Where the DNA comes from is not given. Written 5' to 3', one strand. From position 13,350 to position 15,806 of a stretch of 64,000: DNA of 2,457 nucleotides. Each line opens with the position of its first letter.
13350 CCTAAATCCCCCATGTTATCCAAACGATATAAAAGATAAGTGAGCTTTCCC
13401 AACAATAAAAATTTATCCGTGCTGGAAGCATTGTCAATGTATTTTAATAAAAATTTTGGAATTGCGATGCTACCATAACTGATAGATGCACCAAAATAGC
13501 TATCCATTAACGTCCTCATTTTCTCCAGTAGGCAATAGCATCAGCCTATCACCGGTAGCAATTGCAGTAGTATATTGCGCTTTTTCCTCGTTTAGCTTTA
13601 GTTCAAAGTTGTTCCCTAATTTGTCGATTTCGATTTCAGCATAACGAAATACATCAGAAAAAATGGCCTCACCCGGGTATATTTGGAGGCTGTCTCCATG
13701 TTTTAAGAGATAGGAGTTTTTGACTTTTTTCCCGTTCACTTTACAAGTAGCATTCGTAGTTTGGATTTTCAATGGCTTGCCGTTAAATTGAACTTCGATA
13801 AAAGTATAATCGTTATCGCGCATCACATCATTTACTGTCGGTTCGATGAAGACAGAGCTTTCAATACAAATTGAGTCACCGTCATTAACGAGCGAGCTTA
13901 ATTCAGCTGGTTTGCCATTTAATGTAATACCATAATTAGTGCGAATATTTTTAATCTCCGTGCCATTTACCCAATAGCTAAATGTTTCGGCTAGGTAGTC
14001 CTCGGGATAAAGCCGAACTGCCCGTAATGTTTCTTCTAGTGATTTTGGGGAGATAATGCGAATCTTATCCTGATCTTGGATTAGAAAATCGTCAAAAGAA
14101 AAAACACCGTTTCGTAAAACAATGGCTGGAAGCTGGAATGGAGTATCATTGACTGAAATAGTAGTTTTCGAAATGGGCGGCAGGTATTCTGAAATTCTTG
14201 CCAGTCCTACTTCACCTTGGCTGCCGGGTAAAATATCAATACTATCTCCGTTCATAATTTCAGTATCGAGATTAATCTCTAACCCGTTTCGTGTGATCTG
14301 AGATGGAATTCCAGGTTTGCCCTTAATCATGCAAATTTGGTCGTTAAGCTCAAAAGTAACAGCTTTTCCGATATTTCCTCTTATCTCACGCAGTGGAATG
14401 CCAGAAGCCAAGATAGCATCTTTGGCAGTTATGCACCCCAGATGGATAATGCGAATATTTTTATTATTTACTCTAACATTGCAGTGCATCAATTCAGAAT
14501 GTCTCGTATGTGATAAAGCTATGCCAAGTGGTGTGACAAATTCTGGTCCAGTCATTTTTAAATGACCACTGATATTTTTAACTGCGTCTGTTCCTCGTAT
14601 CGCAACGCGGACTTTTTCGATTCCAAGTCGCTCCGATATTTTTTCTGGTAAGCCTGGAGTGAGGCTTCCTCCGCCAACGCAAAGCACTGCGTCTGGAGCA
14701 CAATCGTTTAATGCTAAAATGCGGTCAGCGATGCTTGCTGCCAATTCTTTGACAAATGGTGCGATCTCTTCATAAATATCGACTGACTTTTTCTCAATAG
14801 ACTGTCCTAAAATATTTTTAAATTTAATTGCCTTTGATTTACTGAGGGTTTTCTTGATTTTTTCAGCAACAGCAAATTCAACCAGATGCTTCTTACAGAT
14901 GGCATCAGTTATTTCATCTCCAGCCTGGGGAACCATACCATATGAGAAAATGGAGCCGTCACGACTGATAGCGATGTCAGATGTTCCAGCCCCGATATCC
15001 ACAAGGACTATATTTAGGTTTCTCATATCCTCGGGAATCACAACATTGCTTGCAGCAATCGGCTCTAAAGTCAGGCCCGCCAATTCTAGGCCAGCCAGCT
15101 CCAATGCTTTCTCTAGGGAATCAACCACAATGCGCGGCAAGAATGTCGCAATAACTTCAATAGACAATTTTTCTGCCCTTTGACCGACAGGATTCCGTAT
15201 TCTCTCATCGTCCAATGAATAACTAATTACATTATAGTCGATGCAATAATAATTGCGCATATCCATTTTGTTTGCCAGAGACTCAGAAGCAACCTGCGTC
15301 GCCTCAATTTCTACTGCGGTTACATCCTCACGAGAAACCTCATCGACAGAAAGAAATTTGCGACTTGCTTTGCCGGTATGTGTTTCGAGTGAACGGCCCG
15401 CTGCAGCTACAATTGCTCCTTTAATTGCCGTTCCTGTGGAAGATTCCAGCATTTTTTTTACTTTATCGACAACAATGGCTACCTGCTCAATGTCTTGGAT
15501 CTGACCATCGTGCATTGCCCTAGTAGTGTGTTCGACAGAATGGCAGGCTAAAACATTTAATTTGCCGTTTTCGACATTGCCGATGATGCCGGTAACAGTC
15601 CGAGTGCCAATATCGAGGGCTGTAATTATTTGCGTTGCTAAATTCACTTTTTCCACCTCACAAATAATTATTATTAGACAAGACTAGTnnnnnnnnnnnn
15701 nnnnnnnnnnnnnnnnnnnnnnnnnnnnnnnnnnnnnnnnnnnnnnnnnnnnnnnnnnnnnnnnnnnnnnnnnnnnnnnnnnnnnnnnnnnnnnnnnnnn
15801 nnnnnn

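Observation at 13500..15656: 718-aa FtsA-like actin-fold ATPase with tandem S4/ThiS-like C-terminal modules, encoded upstream of dnaB-dnaI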

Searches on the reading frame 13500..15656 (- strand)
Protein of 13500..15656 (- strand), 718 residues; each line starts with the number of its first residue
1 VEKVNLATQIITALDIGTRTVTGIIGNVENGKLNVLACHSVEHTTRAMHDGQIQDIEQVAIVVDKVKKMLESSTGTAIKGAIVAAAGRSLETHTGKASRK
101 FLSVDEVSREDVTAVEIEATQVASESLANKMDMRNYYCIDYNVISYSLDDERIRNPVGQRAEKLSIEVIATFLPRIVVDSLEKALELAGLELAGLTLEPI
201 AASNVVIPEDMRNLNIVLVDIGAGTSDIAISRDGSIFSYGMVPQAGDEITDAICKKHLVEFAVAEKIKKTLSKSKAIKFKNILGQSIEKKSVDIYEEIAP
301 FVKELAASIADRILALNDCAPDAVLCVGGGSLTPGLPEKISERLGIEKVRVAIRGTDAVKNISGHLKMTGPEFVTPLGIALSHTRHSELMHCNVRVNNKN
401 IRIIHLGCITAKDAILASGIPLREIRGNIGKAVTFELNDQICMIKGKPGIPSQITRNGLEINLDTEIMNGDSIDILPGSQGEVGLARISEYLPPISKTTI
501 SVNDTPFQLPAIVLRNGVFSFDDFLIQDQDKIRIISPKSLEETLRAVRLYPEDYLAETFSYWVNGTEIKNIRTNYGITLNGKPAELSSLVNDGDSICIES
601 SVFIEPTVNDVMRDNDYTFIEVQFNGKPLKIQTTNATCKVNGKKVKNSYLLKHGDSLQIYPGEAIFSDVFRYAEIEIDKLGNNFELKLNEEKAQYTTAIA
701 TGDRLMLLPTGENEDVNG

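Call 3: search_protein_families(library=pfam, proteins=[window:13500-15656:-], max_evalue=0.1)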
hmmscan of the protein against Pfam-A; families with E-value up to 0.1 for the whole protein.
window:13500-15656:- (718 aa): 11 families
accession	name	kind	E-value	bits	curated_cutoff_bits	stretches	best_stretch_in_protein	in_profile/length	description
PF14450.12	FtsA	-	4.2e-11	43.7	31.8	1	217-375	1-124/127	Cell division protein FtsA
PF11104.14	PilM_2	-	9.4e-11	41.7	27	1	14-382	2-338/340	Type IV pilus assembly protein PilM;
PF14451.12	Ub-Mut7C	-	6.4e-09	36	23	1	639-663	53-77/81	Mut7-C ubiquitin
PF06723.19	MreB_Mbl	-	1.8e-07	30.7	27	1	217-360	148-312/327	MreB/Mbl protein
PF21522.3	MreB-like_C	-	2.4e-06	28.6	27.8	1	218-332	1-115/123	Archaeal actin homologue MreB-like, C-terminal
PF02597.26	ThiS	-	0.00012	23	22.5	0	634-659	41-69/76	ThiS family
PF02491.25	SHS2_FTSA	-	0.0011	19.8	25.4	1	96-168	10-75/79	SHS2 domain inserted in FTSA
PF00498.31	FHA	-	0.0037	18.1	20.7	0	633-659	40-66/67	FHA domain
PF01479.30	S4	-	0.0057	16.8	22.8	0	639-655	29-46/48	S4 domain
PF08841.16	DDR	-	0.01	15.3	24.6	1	213-270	132-190/328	Diol dehydratase reactivase ATPase-like domain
PF02824.27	TGS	-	0.014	15.8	22.2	0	639-659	38-58/60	TGS domain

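Call 4: search_protein_families(library=ncbifam, proteins=[window:13500-15656:-], max_evalue=0.1)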
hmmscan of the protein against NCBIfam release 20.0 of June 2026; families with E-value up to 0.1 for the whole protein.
window:13500-15656:- (718 aa): 13 families
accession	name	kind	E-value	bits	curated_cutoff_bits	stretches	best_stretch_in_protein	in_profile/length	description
TIGR01174.1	ftsA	equivalog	5.3e-35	121.2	175.85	1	11-379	2-368/371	cell division protein FtsA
NF007009.0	PRK09472.1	equivalog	2.5e-23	82.8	409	1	8-269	7-259/420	cell division protein FtsA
TIGR01175.1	pilM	subfamily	2.3e-16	59.7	133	1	12-381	6-345/348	type IV pilus assembly protein PilM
NF011660.0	PRK15080.1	equivalog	1.6e-12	47.2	182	1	182-385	114-275/277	ethanolamine utilization protein EutJ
TIGR02529.1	EutJ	subfamily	7.8e-12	45.2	152.1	1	184-346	83-220/239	ethanolamine utilization protein EutJ family protein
NF045709.1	Amuc_1101_fam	equivalog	1.8e-06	27.1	650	1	178-270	141-233/608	Amuc_1101 family PilM-like pilus complex protein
TIGR01687.1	moaD_arch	subfamily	7.6e-06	26.3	49.5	0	633-661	53-83/88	MoaD family protein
NF010539.0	PRK13927.1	subfamily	3e-05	23.1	293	1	187-360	124-319/339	rod shape-determining protein MreB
TIGR00904.1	mreB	subfamily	0.00039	19.6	365.75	1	188-359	124-318/334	MreB/Mrl family cell shape determining protein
NF010540.1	PRK13929.1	exception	0.0004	19.6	515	1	181-358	117-315/334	rod-share determining protein MreBH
NF008673.0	PRK11678.1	equivalog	0.0057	15.5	331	0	181-232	176-227/450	molecular chaperone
NF053558.1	BeeR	equivalog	0.04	12.9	530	0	215-254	160-192/349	BeeR family actin-like protein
NF007144.0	PRK09585.2-3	equivalog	0.048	12.8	436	0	267-351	227-309/358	anhydro-N-acetylmuramic acid kinase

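Call 8: find_homologous_proteins(query=window:13500-15656:-, max_evalue=0.00001)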
Query window:13500-15656:- (718 aa): 7671 proteins with E <= 0.00001 among 8000 candidates; the best 120 are listed.
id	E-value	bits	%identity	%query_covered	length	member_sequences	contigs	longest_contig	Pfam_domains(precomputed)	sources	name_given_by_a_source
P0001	0.0e+0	1570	100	100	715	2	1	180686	PF06723.20,PF14451.13,PF14450.13,PF21522.4,PF11104.15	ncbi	-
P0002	0.0e+0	1245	78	100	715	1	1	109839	PF02597.27,PF06723.20,PF14451.13,PF14450.13,PF11104.15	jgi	jgi:cell division protein FtsA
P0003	1.5e-189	650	47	98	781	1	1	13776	PF06723.20,PF14450.13,PF11104.15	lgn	-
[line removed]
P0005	4.4e-149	516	41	98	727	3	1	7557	PF02597.27,PF14451.13,PF14450.13,PF11104.15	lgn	-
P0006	1.1e-147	512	40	97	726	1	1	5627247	PF02597.27,PF06723.20,PF14451.13,PF14450.13,PF11104.15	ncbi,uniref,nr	ncbi:rod shape-determining protein [Brevibacillus ruminantium]|uniref:Rod shape-determining protein 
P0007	5.7e-147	509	41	97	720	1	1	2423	PF02824.28,PF14453.13,PF02597.27,PF14451.13,PF14450.13,PF11104.15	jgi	jgi:cell division protein FtsA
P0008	3.0e-146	507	40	97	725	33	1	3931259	PF02824.28,PF02597.27,PF06723.20,PF14450.13,PF11104.15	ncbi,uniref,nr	ncbi:cell division protein FtsA [Brevibacillus sedimenti]|uniref:cell division protein FtsA n=1 Tax=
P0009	3.8e-145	503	39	97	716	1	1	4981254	PF02597.27,PF14450.13,PF11104.15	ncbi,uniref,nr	ncbi:cell division protein FtsA [Aneurinibacillus sp. Ricciae_BoGa-3]|uniref:cell division protein F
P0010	7.1e-145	502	40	97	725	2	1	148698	PF06723.20,PF14450.13,PF11104.15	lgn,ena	-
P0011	1.4e-144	501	40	97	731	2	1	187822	PF02597.27,PF14450.13,PF11104.15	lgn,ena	-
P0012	1.6e-144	501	39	97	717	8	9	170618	PF02597.27,PF06723.20,PF14451.13,PF14450.13,PF11104.15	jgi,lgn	jgi:cell division protein FtsA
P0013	2.8e-144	500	40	97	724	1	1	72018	PF02824.28,PF02597.27,PF06723.20,PF14451.13,PF14450.13,PF11104.15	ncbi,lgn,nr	ncbi:MAG: cell division protein FtsA [Brevibacillus sp.]|nr:cell division protein FtsA [Brevibacillu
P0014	4.1e-144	500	40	97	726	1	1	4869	PF02597.27,PF14450.13,PF11104.15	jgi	jgi:cell division protein FtsA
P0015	7.4e-144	499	40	97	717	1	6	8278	PF02824.28,PF02597.27,PF06723.20,PF14451.13,PF14450.13,PF11104.15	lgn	-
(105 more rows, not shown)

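Call 13: find_related_loci(query=A1, collection=genome_contigs, flank=8000)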
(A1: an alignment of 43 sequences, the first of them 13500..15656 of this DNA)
Query A1 (718 aa) in genome_contigs; peptide patterns used: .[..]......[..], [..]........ (x = any residue, [..] = any of these).
600 stretches matched a pattern (row limit reached: there are more); 578 encode a relative of the query (tblastn E <= 1e-3); the best 80 are kept; 80 distinct loci.
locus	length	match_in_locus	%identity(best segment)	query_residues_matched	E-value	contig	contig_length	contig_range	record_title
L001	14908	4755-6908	40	7-708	6e-149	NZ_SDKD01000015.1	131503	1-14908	Brevibacillus migulae strain CFH S0501 Scaffold15, whole genome shotgun sequence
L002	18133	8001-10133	40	11-708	1e-147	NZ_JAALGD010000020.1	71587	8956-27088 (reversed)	Brevibacillus sp. SYP-B805 NODE_20, whole genome shotgun sequence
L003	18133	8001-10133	39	7-708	2e-144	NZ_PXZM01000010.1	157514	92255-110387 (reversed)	Brevibacillus fortis strain NRRL NRS-1210 N1210_contig_10, whole genome shotgun sequence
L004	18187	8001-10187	39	11-707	2e-144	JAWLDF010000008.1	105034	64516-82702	MAG: Bacilli bacterium isolate 15dZY3.bin.90 NODE_380_length_105034_cov_11.410111, whole genome shotgun sequence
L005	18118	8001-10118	39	11-707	1e-144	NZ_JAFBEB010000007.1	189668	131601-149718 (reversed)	Brevibacillus fulvus strain DSM 25523 Ga0454042_07, whole genome shotgun sequence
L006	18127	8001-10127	39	11-707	3e-143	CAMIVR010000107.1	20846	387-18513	MAG: uncultured Brevibacillus sp. isolate SRR12377473_bin.19_metawrap_v1.3_MAG genome assembly, contig: SRR12377473_1043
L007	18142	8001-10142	39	9-708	6e-142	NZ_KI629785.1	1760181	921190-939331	Brevibacillus panacihumi W25 Scaffold2, whole genome shotgun sequence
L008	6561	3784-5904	37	14-708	9e-137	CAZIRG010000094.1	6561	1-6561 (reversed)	MAG TPA_asm: uncultured Syntrophomonadaceae bacterium isolate binchicken_co375_97 genome assembly, contig: NODE_5559_len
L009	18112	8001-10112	39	9-707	8e-136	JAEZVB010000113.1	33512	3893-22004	MAG: Bacillota bacterium isolate OH_PFB_106 k127_986721, whole genome shotgun sequence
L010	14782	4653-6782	39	11-712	1e-134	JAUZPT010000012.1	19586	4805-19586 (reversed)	MAG: Bacillota bacterium isolate bin157(14d) MAKNCBHP_12, whole genome shotgun sequence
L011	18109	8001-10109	39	11-705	5e-134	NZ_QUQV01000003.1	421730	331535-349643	Bacillus sp. HNG NODE_3_length_421730_cov_92.886277, whole genome shotgun sequence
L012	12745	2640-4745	38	10-708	5e-133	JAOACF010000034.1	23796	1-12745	MAG: Negativicutes bacterium isolate SKW2 NODE_33_length_23796_cov_4.970235, whole genome shotgun sequence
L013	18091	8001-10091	38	11-705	9e-133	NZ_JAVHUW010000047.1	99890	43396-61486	Candidatus Desulfosporosinus nitrosoreducens strain PR k141_3834, whole genome shotgun sequence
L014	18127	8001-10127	37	1-705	3e-132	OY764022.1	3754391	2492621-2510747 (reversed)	MAG: Negativicutes bacterium isolate af048de3-ec71-4ab4-ae68-90155dd5d955 genome assembly, chromosome: 1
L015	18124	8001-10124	39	6-705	1e-131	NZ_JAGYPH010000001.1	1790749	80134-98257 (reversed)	Lederbergia citrea strain FJAT-49754 Scaffold1, whole genome shotgun sequence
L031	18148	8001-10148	38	2-710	1e-127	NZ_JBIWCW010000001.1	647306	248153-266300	Peribacillus sp. NPDC097295 NPDC097295_222_D11.ctg-0001, whole genome shotgun sequence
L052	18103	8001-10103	36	13-705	5e-123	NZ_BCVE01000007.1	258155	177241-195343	Niallia circulans NBRC 13626, whole genome shotgun sequence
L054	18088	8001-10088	36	9-707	5e-123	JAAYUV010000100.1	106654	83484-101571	MAG: Peptococcaceae bacterium isolate AS27yjCOA_185 82916_AS27, whole genome shotgun sequence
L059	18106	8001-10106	38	11-705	2e-122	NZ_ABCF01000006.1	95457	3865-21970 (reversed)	Bacillus sp. SG-1 1101501000784, whole genome shotgun sequence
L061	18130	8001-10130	36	8-710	3e-122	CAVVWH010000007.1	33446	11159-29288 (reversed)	MAG: uncultured Bacillaceae bacterium isolate MFD07841.bin.3.76 genome assembly, contig: contig_160065, whole genome sho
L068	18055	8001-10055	37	10-703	7e-121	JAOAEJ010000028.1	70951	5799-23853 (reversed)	MAG: Clostridia bacterium isolate SKW257 k141_1540558, whole genome shotgun sequence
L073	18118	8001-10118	38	8-705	4e-122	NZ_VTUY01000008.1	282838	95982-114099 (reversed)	Bacillus sp. CH30_1T scaffold8.1, whole genome shotgun sequence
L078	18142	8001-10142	37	7-708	2e-119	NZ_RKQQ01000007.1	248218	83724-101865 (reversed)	Salisediminibacterium halotolerans strain DSM 26530 Ga0244699_107, whole genome shotgun sequence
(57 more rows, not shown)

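Call 18: predict_structure(alignment_id=A1)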
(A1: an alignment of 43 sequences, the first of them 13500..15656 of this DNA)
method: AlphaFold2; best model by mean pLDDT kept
length: 718 residues; sequences in the alignment: 43
mean_pLDDT: 86.0   pTM: 0.60
mean pLDDT of the five models: 86.0, 86.0, 86.0, 85.4, 84.1
residues with pLDDT >= 90: 304; 70-90: 365; 50-70: 34; < 50: 15
segments of 3 or more residues with pLDDT < 50: 1-6, 712-718
pLDDT, mean of each block of 10 residues (from residue 1): 49 89 89 89 80 88 95 91 80 91 88 85 86 81 89 89 92 86 92 86 88 92 90 86 89 93 89 92 94 94 96 93 94 94 96 90 78 91 66 81 69 82 78 93 90 91 88 89 90 82 90 91 92 92 87 70 87 80 88 88 80 76 89 84 90 90 85 75 84 89 86 42
secondary structure, 60 per line:
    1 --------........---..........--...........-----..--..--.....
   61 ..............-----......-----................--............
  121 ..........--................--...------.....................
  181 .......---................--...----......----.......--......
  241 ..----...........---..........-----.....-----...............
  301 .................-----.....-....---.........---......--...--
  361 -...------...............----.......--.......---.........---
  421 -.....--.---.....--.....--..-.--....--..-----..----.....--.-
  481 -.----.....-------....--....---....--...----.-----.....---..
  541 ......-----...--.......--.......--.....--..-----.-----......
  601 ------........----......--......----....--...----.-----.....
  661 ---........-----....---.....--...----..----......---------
elements in order (helices of 4 or more, strands of 3 or more residues): E9-16 E20-29 E32-42 H56-74 E80-85 E91-106 H109-130 E136-148 E151-153 E160-174 H175-187 E191-197 H198-206 E216-221 E226-232 E235-242 H247-257 H261-270 E276-280 E286-290 H291-317 E323-327 H329-332 H336-344 E351-353 E362-364 H371-385 E390-396 E399-405 H411-417 H422-426 E433-437 E440-444 E453-456 E472-476 H488-491 E499-502 E505-508 E512-515 E518-520 E531-535 H540-546 E557-563 E566-572 E575-579 E595-600 H608-614 E619-624 E627-632 E637-640 E643-645 E656-660 H666-671 H677-680 E684-688 E691-693 E704-709

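Call 19: find_encoding_contigs(protein=P0002, flank=10000, max_places=3)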
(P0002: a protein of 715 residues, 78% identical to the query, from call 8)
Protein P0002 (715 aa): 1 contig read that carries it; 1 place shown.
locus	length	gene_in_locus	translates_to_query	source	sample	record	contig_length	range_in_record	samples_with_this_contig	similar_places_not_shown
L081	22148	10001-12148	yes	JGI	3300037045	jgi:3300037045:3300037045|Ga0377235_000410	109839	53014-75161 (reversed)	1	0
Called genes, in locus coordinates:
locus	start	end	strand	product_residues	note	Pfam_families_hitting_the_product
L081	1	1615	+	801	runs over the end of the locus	PF20437:LonC_helical, PF13654:AAA_32, PF20436:LonB_AAA-LID, PF05362:Lon_C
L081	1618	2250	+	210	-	PF00730:HhH-GPD, PF14520:HHH_5 (faint), PF00633:HHH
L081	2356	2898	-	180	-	-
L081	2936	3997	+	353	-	PF01966:HD, PF13286:HD_assoc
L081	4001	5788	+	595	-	PF01807:Zn_ribbon_DnaG, PF10410:DnaB_bind (faint), PF08275:DNAG_N, PF01751:Toprim, PF13155:Toprim_2, PF13362:Toprim_3, PF13662:Toprim_4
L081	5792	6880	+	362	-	PF03979:Sigma70_r1_1, PF00140:Sigma70_r1_2, PF04542:Sigma70_r2, PF04539:Sigma70_r3, PF04545:Sigma70_r4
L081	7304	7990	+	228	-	PF12847:Methyltransf_18, PF04816:TrmK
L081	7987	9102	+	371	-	PF01784:DUF34_NIF3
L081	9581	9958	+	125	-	-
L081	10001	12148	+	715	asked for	PF11104:PilM_2, PF06723:MreB_Mbl, PF02597:ThiS (faint), PF14450:FtsA, PF14451:Ub-Mut7C (faint)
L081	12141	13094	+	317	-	PF07261:DnaB_2 (weak)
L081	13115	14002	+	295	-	PF01695:IstB_IS21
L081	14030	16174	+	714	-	PF00009:GTP_EFTU, PF01926:MMR_HSR1 (weak), PF22042:EF-G_D2, PF03144:GTP_EFTU_D2, PF14492:EFG_III, PF16658:RF3_C (weak), PF03764:EFG_IV, PF00679:EFG_C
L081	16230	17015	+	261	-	PF01975:SurE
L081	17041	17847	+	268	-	PF00795:CN_hydrolase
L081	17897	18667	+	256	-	PF03705:CheR_N, PF08241:Methyltransf_11 (faint), PF08242:Methyltransf_12 (faint), PF13649:Methyltransf_25 (faint), PF13847:Methyltransf_31 (faint), PF01739:CheR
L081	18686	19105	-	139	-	PF07238:PilZ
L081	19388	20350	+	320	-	PF01757:Acyl_transf_3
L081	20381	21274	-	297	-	PF02574:S-methyl_trans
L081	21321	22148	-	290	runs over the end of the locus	PF02219:MTHFR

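Call 20: find_encoding_contigs(protein=P0003, flank=10000, max_places=3)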
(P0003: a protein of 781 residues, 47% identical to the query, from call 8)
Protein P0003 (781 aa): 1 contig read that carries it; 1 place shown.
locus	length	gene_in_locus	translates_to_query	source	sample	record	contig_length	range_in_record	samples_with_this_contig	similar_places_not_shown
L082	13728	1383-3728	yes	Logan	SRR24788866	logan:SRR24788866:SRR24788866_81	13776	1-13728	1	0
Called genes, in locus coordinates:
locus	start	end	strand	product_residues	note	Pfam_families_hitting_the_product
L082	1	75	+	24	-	?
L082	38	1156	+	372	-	PF01784:DUF34_NIF3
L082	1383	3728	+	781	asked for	PF06723:MreB_Mbl (faint), PF11104:PilM_2 (faint), PF14450:FtsA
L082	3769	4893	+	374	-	PF07261:DnaB_2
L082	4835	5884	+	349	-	PF01695:IstB_IS21, PF00004:AAA (weak)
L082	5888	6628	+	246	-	PF02146:SIR2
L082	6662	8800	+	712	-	PF00009:GTP_EFTU, PF22042:EF-G_D2, PF03144:GTP_EFTU_D2 (weak), PF14492:EFG_III, PF16658:RF3_C, PF03764:EFG_IV, PF00679:EFG_C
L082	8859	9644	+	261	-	PF01975:SurE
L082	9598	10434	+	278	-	PF00795:CN_hydrolase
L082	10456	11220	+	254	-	PF03705:CheR_N, PF08241:Methyltransf_11 (faint), PF08242:Methyltransf_12 (faint), PF13649:Methyltransf_25 (faint), PF13847:Methyltransf_31 (faint), PF01739:CheR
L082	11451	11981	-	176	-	-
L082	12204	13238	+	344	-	PF01118:Semialdhyde_dh, PF22698:Semialdhyde_dhC_1, PF02774:Semialdhyde_dhC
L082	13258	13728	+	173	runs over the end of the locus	?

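Call 24: fold_search(model_id=the predicted structure, library=pdb)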
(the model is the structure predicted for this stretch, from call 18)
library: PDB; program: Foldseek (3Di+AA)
matches with E <= 10: 1702; with E <= 0.001: 926
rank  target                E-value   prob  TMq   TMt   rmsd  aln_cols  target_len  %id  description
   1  7q6f_A                1.2e-29  1.00  0.47  0.86   2.9       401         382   24  Vibrio maritimus FtsA 1-396 ATP, double filament (released 2022-09-21)
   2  7q6i_B                7.5e-29  1.00  0.46  0.83   3.3       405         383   24  Vibrio maritimus FtsA 1-396 ATP and FtsN 1-29, bent tetramers in double filament arrangement (released 2022-09-21)
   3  7q6d                  8.9e-29  1.00  0.47  0.86   2.9       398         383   24  E. coli FtsA 1-405 ATP 3 Ni (released 2022-09-21)
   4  7q6g                  2.7e-28  1.00  0.47  0.84   2.9       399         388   23  Xenorhabdus poinarii FtsA 1-396 ADP (released 2022-09-21)
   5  3wt0_C                4.7e-28  1.00  0.45  0.82   3.6       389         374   18  Crystal Structure Analysis of Cell Division Protein (released 2015-04-29)
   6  3wt0_A                1.4e-27  1.00  0.45  0.82   3.7       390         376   17  Crystal Structure Analysis of Cell Division Protein (released 2015-04-29)
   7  3wt0_D                2.6e-27  1.00  0.45  0.82   3.7       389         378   17  Crystal Structure Analysis of Cell Division Protein (released 2015-04-29)
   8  3wqu_B                5.4e-27  1.00  0.44  0.82   3.7       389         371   17  Staphylococcus aureus FtsA complexed with ATP (released 2014-10-08)
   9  7q6i_D                1.1e-26  1.00  0.44  0.84   4.2       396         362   24  Vibrio maritimus FtsA 1-396 ATP and FtsN 1-29, bent tetramers in double filament arrangement (released 2022-09-21)
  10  3wqt_C                1.9e-26  1.00  0.45  0.83   3.5       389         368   17  Staphylococcus aureus FtsA complexed with AMPPNP (released 2014-10-08)
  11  1e4f                  4.0e-26  1.00  0.44  0.79   3.8       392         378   18  FtsA (apo form) from Thermotoga maritima (released 2000-10-18)
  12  3wqt_A                5.3e-26  1.00  0.44  0.81   3.8       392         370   17  Staphylococcus aureus FtsA complexed with AMPPNP (released 2014-10-08)
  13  1e4g                  9.7e-26  1.00  0.46  0.84   3.1       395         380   18  FtsA (ATP-bound form) from Thermotoga maritima (released 2000-10-18)
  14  4a2a_B                1.1e-25  1.00  0.45  0.83   3.4       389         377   18  Thermotoga maritima FtsA:FtsZ(336-351) (released 2012-04-25)
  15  3wqu_D                1.4e-25  1.00  0.44  0.82   3.5       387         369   16  Staphylococcus aureus FtsA complexed with ATP (released 2014-10-08)
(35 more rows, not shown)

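Call 32: find_encoding_contigs(protein=P0001, flank=3000, max_places=2)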
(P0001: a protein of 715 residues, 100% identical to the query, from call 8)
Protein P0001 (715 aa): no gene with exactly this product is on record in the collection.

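Call 33: list_cluster_members(proteins=[P0001, P0002, P0003])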
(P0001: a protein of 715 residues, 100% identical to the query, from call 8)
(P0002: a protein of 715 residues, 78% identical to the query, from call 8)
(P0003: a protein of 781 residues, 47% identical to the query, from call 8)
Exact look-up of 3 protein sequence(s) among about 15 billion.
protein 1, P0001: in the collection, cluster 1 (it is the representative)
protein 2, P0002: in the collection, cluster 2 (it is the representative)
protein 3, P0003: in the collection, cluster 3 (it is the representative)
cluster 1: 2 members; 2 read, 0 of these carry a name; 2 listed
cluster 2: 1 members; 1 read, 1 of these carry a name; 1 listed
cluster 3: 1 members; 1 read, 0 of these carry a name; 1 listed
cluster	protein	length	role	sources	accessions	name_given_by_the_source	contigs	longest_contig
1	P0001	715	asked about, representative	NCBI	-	-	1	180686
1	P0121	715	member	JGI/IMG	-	-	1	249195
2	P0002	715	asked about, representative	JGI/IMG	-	cell division protein FtsA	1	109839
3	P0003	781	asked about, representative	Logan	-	-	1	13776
